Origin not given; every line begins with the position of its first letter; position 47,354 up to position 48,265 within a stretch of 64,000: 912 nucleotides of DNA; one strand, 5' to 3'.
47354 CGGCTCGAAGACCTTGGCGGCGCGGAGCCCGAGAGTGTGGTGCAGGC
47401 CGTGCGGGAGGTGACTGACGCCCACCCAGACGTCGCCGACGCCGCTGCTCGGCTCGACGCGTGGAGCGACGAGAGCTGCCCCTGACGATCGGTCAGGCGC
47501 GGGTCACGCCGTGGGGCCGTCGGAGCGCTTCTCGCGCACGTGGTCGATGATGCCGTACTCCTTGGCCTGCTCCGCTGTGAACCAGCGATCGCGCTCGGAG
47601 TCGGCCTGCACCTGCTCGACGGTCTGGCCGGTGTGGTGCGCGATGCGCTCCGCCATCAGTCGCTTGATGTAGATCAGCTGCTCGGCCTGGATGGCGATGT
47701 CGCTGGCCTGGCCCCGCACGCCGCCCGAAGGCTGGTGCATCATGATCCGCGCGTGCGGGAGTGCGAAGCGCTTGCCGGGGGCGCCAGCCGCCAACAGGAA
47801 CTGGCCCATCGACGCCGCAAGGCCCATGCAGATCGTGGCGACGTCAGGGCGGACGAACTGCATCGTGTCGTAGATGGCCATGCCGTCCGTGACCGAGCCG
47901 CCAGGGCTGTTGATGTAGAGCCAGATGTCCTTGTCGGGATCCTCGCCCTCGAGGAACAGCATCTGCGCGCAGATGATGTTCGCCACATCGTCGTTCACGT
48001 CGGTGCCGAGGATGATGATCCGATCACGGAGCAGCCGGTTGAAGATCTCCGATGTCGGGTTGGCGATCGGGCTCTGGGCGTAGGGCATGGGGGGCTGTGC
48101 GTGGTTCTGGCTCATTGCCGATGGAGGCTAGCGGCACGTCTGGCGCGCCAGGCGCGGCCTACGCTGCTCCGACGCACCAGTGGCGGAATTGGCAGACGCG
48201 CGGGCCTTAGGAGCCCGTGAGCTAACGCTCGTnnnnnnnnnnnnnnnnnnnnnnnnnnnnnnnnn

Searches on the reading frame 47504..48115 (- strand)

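Call 49: search_protein_families(library=pfam, proteins=[window:47504-48115:-], max_evalue=0.001)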
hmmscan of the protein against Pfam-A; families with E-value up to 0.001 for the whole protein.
window:47504-48115:- (203 aa): 1 family
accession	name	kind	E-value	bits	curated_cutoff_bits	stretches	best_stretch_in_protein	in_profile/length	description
PF00574.28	CLP_protease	-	4.2e-81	271.6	20.2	1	22-196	7-181/182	Clp protease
